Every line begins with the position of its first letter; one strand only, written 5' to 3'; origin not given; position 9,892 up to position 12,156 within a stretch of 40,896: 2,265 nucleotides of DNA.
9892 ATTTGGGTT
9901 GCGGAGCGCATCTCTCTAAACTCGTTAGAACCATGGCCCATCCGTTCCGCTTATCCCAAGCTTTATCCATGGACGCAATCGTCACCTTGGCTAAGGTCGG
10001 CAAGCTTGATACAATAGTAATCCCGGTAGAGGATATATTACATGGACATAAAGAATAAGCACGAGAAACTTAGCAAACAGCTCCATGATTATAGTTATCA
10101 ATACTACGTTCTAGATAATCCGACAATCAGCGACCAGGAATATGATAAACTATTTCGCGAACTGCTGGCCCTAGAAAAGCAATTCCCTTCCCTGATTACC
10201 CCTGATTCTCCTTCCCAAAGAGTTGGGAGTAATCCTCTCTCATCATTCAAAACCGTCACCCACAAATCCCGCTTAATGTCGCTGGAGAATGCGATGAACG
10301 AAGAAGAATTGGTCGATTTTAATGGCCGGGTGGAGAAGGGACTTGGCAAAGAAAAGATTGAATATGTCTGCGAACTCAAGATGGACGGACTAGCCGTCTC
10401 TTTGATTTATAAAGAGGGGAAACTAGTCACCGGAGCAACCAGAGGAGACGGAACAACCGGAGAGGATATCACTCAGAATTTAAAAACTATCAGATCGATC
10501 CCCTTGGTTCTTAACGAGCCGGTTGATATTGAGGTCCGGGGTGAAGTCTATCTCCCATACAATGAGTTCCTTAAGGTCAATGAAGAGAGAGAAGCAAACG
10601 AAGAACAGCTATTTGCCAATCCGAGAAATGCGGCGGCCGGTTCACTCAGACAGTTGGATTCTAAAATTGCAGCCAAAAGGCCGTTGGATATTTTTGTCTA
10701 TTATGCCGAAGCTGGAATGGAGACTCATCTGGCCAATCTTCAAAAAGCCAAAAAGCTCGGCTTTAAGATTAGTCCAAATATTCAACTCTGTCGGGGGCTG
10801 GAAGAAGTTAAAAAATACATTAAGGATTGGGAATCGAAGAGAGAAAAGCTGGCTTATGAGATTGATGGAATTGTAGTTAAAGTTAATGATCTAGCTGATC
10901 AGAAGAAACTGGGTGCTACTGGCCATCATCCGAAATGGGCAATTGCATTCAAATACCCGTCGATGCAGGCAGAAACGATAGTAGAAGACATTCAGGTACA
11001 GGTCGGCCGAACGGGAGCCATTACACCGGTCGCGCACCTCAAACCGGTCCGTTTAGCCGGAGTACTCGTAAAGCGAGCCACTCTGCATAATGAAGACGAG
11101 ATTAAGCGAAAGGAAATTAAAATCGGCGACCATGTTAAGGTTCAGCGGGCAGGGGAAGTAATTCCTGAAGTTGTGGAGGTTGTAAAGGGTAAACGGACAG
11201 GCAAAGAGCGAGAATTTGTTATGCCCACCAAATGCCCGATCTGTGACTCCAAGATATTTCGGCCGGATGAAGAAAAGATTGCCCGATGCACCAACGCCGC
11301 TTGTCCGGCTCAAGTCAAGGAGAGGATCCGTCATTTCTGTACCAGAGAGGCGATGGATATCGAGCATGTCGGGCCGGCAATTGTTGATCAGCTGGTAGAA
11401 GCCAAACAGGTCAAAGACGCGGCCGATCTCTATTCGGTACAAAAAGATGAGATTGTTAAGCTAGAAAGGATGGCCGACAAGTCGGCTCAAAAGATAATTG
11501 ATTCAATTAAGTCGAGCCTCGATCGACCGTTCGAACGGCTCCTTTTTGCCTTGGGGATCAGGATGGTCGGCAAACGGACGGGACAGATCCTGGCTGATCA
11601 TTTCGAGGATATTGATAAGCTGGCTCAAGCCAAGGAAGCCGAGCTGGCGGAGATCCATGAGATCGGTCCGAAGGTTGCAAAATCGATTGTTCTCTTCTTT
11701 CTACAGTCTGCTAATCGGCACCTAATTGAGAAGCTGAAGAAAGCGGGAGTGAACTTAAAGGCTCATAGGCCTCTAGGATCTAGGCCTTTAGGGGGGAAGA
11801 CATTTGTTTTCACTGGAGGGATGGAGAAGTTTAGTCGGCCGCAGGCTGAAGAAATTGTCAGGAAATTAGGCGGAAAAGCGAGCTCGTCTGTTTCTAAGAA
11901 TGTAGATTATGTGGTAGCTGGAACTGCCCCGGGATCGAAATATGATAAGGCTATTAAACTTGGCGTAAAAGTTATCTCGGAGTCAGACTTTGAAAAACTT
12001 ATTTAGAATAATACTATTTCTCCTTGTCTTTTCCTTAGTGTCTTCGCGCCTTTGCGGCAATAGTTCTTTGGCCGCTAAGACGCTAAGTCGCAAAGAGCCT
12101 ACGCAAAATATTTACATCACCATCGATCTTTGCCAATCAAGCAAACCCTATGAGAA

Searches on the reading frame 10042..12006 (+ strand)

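Call 10: search_protein_families(library=pfam, proteins=[window:10042-12006:+], max_evalue=0.00001)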
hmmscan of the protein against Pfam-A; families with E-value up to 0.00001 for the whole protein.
window:10042-12006:+ (654 aa): 8 families
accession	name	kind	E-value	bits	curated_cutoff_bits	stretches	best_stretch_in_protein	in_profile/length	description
PF01653.23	DNA_ligase_aden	-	1.1e-95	320.4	27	1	67-307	2-252/253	NAD-dependent DNA ligase adenylation domain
PF03120.22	DNA_ligase_OB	-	1.9e-34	117.8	32.9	1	311-388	1-78/79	NAD-dependent DNA ligase OB-fold domain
PF12826.13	HHH_2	-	3.4e-24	85.2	27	1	499-562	1-64/64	Helix-hairpin-helix motif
PF00533.33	BRCT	-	2.1e-15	57.1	21.3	1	581-653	4-77/78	BRCA1 C Terminus (BRCT) domain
PF14520.12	HHH_5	-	3.1e-15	56.8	27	1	504-551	5-53/57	Helix-hairpin-helix domain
PF22745.1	Nlig-Ia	-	4.6e-09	37.2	27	1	7-53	6-52/92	DNA ligase-like, N-terminal NAD+-binding domain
PF03119.21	DNA_ligase_ZBD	-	3e-08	33.8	25.8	1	397-423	1-27/27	NAD-dependent DNA ligase C4 zinc finger domain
PF12738.14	PTCB-BRCT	-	2.1e-07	31.3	22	1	592-646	6-60/63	twin BRCT domain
